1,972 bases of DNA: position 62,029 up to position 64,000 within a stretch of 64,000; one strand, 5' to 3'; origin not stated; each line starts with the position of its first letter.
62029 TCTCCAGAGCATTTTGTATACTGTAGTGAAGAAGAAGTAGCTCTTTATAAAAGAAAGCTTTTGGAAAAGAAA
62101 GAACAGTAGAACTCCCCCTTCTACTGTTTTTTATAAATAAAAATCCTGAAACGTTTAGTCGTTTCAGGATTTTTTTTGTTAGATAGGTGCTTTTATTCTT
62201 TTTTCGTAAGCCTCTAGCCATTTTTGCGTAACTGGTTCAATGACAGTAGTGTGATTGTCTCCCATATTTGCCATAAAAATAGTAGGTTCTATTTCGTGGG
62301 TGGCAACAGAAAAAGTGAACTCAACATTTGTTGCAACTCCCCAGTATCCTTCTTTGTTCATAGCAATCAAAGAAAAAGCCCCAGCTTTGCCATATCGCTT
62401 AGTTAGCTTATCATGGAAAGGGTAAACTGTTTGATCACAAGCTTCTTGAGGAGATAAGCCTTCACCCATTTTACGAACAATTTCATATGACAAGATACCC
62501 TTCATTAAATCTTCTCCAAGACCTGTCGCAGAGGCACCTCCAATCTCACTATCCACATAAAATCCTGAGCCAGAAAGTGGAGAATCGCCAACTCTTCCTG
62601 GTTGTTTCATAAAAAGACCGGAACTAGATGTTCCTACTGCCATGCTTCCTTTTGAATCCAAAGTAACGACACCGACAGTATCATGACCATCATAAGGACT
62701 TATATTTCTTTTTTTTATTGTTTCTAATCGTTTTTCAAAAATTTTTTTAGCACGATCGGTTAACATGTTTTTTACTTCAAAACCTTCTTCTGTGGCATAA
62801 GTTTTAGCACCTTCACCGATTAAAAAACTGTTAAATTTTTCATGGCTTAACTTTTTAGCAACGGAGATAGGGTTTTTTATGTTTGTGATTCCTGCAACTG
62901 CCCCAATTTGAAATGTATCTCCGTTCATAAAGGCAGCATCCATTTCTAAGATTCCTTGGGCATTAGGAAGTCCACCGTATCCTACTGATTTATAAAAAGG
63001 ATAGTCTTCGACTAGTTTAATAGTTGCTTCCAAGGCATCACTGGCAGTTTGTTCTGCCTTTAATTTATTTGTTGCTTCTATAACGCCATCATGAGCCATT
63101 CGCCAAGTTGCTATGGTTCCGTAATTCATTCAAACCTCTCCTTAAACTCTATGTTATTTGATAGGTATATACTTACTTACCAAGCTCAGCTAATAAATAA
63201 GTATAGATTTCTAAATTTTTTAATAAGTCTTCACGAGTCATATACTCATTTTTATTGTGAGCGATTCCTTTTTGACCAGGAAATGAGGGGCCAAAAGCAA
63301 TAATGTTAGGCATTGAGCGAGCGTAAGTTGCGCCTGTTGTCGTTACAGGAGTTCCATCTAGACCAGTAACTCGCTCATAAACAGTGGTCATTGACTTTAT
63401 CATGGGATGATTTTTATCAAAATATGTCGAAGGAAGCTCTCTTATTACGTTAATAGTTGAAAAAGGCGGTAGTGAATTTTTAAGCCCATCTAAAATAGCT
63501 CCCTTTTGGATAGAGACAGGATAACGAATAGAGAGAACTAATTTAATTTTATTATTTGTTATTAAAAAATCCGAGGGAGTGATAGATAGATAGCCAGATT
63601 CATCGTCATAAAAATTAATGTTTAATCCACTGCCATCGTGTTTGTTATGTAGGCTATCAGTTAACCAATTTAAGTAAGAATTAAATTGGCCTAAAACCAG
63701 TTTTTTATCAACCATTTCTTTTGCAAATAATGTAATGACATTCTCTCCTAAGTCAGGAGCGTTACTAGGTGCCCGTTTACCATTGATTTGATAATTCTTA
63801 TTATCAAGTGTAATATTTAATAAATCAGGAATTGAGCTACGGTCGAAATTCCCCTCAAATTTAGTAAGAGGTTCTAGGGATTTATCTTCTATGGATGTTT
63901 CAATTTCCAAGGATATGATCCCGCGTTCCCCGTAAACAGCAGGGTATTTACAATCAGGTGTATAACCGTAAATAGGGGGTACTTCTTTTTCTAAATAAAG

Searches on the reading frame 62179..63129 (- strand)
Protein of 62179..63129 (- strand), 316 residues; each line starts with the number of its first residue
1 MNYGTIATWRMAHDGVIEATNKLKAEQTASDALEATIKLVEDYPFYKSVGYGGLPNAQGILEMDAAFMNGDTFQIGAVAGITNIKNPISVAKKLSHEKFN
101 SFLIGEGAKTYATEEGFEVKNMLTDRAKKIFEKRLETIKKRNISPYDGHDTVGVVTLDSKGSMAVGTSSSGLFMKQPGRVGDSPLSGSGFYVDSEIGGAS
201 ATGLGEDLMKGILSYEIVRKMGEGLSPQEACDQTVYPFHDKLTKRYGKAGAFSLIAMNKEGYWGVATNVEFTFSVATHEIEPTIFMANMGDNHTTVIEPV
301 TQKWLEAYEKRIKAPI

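Call 7: search_protein_families(library=ncbifam, max_evalue=1e-10, proteins=[window:62179-63129:-])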
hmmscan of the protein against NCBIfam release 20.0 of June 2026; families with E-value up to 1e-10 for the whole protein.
window:62179-63129:- (316 aa): 1 family
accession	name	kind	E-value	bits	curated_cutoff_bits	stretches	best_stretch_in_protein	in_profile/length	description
NF007589.0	PRK10226.1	equivalog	9.4e-37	126.6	567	1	16-272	35-295/321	beta-aspartyl-peptidase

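Call 58: search_protein_families(library=pfam, max_evalue=0.000001, proteins=[window:62179-63129:-])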
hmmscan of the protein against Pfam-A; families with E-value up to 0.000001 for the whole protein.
window:62179-63129:- (316 aa): 1 family
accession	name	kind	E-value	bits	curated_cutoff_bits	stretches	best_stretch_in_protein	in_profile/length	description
PF01112.23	Asparaginase_2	-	6.7e-64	216.4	27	1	16-276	30-297/309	Asparaginase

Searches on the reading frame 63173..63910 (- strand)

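Call 7: search_protein_families(library=ncbifam, max_evalue=1e-10, proteins=[window:63173-63910:-])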
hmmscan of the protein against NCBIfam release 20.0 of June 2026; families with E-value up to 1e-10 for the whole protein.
window:63173-63910:- (245 aa): 6 families
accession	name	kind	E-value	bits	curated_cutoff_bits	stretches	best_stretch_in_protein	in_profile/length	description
TIGR01887.1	dipeptidaselike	subfamily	1.4e-46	159.6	207.95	1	34-237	241-444/447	Sapep family Mn(2+)-dependent dipeptidase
NF005591.0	PRK07318.1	equivalog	4.6e-41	141.6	435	1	25-243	245-464/466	dipeptidase PepV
NF005542.0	PRK07205.1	subfamily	8.1e-28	97.3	602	1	37-242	239-440/444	M20 family metallopeptidase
NF004809.0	PRK06156.1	equivalog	1.8e-25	90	438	1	41-245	357-569/573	dipeptidase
TIGR01886.1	dipeptidase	equivalog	1.1e-22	80.6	632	1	31-244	250-465/466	dipeptidase PepV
NF052477.1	3M3SH_dipept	exception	2.2e-16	59.8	1025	1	41-237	262-459/469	Cys-Gly-3M3SH dipeptidase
